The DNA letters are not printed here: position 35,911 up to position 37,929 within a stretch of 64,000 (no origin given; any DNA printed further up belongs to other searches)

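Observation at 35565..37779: Giant surface protein and adjacent secreted metalloprotease share one C-terminal coiled-coil plus peptidoglycan-binding anchor module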

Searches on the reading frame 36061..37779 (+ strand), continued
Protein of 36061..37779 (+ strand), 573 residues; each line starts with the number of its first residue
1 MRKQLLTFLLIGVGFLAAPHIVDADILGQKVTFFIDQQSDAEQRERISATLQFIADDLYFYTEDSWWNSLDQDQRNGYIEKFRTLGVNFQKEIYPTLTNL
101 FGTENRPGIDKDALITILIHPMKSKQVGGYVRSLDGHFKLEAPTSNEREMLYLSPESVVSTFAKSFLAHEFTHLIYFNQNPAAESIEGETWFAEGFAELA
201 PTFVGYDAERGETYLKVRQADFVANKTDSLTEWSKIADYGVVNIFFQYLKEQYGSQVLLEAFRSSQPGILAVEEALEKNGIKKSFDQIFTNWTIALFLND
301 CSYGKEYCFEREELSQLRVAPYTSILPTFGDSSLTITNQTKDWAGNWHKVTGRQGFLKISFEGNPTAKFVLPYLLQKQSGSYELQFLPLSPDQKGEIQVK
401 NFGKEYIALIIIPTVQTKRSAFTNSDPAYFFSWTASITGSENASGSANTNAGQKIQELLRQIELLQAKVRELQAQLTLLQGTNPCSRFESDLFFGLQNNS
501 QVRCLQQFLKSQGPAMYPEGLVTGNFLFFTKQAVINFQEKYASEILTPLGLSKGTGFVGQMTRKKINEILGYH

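Call 45: fold_search(model_id=the predicted structure, library=pdb)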
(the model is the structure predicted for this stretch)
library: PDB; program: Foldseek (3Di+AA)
matches with E <= 10: 1710; with E <= 0.001: 39
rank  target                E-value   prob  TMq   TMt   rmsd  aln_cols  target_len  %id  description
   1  7bb8_A                4.6e-14  1.00  0.43  0.66   3.4       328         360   21  Crystal structure of Lugdulysin, a Staphylococcus lugdunensis M30 zinc metallopeptidase (released 2022-07-13)
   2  7bb9                  2.0e-13  1.00  0.42  0.60   3.5       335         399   21  Crystal structure of Lugdulysin E242Q Y315F mutant (released 2022-07-13)
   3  5by3                  3.7e-05  0.93  0.13  0.10  21.1       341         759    9  A novel family GH115 4-O-Methyl-alpha-glucuronidase, BtGH115A, with specificity for decorated arabinogalactans (released 2015-07-22)
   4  3afg_B                1.2e-04  1.00  0.15  0.17  15.3       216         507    9  Crystal structure of ProN-Tk-SP from Thermococcus kodakaraensis (released 2010-08-04)
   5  9ues_B                1.3e-04  1.00  0.15  0.21  15.4       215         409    9  Crystal structure of an inactive TKSP mutant in complex with the TKS propeptide (released 2026-02-18)
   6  8u5d_B                1.5e-04  1.00  0.14  0.50   5.5       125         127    7  Crystal Structure of C-terminal domain of Clostridium perfringens Enterotoxin in Space Group P 41 21 2 (released 2023-12-20)
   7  1nqj_A                1.7e-04  1.00  0.14  0.60   4.6       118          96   13  CRYSTAL STRUCTURE OF CLOSTRIDIUM HISTOLYTICUM COLG COLLAGENASE COLLAGEN-BINDING DOMAIN 3B AT 1.0 ANGSTROM RESOLUTION I (released 2003-04-15)
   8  3afg_A                2.1e-04  1.00  0.15  0.17  14.3       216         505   11  Crystal structure of ProN-Tk-SP from Thermococcus kodakaraensis (released 2010-08-04)
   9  1nqj_B                2.2e-04  1.00  0.14  0.53   4.8       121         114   11  CRYSTAL STRUCTURE OF CLOSTRIDIUM HISTOLYTICUM COLG COLLAGENASE COLLAGEN-BINDING DOMAIN 3B AT 1.0 ANGSTROM RESOLUTION I (released 2003-04-15)
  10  8u5e_D                2.3e-04  1.00  0.15  0.54   5.3       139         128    9  Crystal Structure of C-terminal domain of Clostridium perfringens Enterotoxin in Space Group P 21 21 21 (released 2023-12-20)
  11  5c97_A                2.3e-04  0.99  0.26  0.19  11.8       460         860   10  Insulin regulated aminopeptidase (released 2015-08-26)
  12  8u5e_A                2.7e-04  1.00  0.15  0.53   5.2       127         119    6  Crystal Structure of C-terminal domain of Clostridium perfringens Enterotoxin in Space Group P 21 21 21 (released 2023-12-20)
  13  5b2g_D                2.9e-04  1.00  0.15  0.55   5.9       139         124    9  Crystal structure of human claudin-4 in complex with C-terminal fragment of Clostridium perfringens enterotoxin (released 2016-10-05)
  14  3am2                  2.9e-04  1.00  0.14  0.26   6.0       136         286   11  Clostridium perfringens enterotoxin (released 2011-04-13)
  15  8u5f_E                3.1e-04  1.00  0.16  0.29   5.1       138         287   10  Crystal Structure of Trypsinized Clostridium perfringens Enterotoxin (released 2023-09-27)
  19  5sv5                  3.8e-04  1.00  0.14  0.65   4.5       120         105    9  1.0 Angstrom Crystal Structure of pre-Peptidase C-terminal Domain of Collagenase from Bacillus anthracis. (released 2016-08-17)
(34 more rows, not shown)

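Call 64: find_homologous_proteins(query=L001:6523-9750:+, max_evalue=1e-10)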
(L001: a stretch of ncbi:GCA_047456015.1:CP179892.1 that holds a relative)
Query L001:6523-9750:+ (1076 aa): 1038 proteins with E <= 1e-10 among 8000 candidates; the best 120 are listed.
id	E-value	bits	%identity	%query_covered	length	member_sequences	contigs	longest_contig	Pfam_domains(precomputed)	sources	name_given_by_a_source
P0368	0.0e+0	2259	100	100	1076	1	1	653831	-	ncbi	ncbi:MAG: peptidoglycan-binding domain-containing protein [Candidatus Nealsonbacteria bacterium]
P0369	0.0e+0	1282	60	99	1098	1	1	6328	PF01471.24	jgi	jgi:hypothetical protein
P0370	7.1e-260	883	68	59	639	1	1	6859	-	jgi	-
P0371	6.2e-241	821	44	100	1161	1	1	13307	-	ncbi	-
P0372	1.3e-237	810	44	100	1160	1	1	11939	-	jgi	-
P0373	5.2e-227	775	43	98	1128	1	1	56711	-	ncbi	-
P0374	4.4e-224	765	40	100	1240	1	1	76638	-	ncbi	-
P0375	1.5e-220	753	49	78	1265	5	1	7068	-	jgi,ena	-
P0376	3.8e-210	719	44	96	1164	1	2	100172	-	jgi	-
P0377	1.8e-206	707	48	75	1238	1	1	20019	PF01471.24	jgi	jgi:hypothetical protein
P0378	8.6e-204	698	43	88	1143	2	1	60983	-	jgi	-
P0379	1.4e-202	694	43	89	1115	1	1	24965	-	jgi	jgi:hypothetical protein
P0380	7.4e-198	678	39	82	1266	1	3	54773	-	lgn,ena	-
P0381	4.9e-195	669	40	99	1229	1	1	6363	-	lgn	-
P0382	3.9e-194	666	42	97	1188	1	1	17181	PF01471.24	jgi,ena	-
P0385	5.1e-190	652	41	99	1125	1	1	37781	PF01471.24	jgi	-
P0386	5.5e-190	652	43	88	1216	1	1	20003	PF01471.24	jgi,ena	-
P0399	1.6e-179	617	45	75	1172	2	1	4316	PF01471.24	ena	-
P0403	6.6e-178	612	46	75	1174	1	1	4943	PF01471.24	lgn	-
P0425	6.2e-166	572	39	93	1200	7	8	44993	-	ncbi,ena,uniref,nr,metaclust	ncbi:MAG: hypothetical protein A3A27_01785 [Candidatus Wildermuthbacteria bacterium RIFCSPLOWO2_01_F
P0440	7.7e-160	552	38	93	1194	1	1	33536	-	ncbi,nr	ncbi:MAG: hypothetical protein Q7K38_01920 [Candidatus Wildermuthbacteria bacterium]|nr:hypothetical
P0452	2.4e-154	534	38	96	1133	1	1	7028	PF01471.24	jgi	-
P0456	3.2e-152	527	38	91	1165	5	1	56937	PF01471.24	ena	-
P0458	4.3e-151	523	37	94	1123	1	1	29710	PF01471.24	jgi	-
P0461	1.5e-150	521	36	100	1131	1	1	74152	-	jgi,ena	-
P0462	1.7e-150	521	42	74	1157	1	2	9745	PF01471.24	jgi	-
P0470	2.6e-147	511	37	95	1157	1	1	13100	PF01471.24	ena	-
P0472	6.0e-147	510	38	88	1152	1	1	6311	PF01471.24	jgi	jgi:hypothetical protein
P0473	1.4e-146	508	39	83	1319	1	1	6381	PF01471.24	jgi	jgi:hypothetical protein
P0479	1.3e-145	505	42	77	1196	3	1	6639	PF01471.24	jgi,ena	-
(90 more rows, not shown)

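Call 71: search_protein_families(library=pfam, alignment_id=A2, max_evalue=1)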
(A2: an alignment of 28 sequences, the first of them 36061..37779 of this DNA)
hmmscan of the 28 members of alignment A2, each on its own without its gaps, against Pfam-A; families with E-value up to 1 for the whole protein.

A. member 1, window:36061-37779:+ (573 aa): 5 families
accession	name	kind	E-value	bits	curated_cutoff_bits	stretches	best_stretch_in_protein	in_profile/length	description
PF01471.23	PG_binding_1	-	9.8e-05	22.9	23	1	499-541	2-41/57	Putative peptidoglycan binding domain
PF06005.17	ZapB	-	0.0067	17.3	31.5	1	453-480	11-38/71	Cell division protein ZapB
PF01431.27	Peptidase_M13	-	0.032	14.3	24.5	0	166-251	39-121/205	Peptidase family M13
PF10026.15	DUF2268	-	0.067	13.1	23.6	1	150-202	52-106/195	Predicted Zn-dependent protease (DUF2268)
PF14282.11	FlxA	-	0.15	12.7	26.3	1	452-477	16-73/101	FlxA-like protein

B. families by the number of members that match (of 28 scanned): 45 families (the first 25 are shown)
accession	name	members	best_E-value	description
PF01471.23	PG_binding_1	27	8.8e-09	Putative peptidoglycan binding domain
PF13485.12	Peptidase_MA_2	11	0.00038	Peptidase MA superfamily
PF06114.19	Peptidase_M78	9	0.0039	IrrE N-terminal-like domain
PF14282.11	FlxA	8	0.013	FlxA-like protein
PF10026.15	DUF2268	7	4.5e-05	Predicted Zn-dependent protease (DUF2268)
PF05308.16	Mito_fiss_reg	4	0.016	Mitochondrial fission regulator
PF13600.11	DUF4140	4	0.097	N-terminal domain of unknown function (DUF4140)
PF01997.21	Translin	3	0.0028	Translin family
PF10263.15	SprT-like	3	0.077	SprT-like family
PF06698.16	DUF1192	2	0.0015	Protein of unknown function (DUF1192)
PF04652.21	Vta1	2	0.035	Vta1 like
PF09374.15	PG_binding_3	2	0.056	Predicted Peptidoglycan domain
PF00831.28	Ribosomal_L29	2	0.11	Ribosomal L29 protein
PF06005.17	ZapB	1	0.0067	Cell division protein ZapB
PF25785.1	TPR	1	0.017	Nucleoprotein TPR-like domain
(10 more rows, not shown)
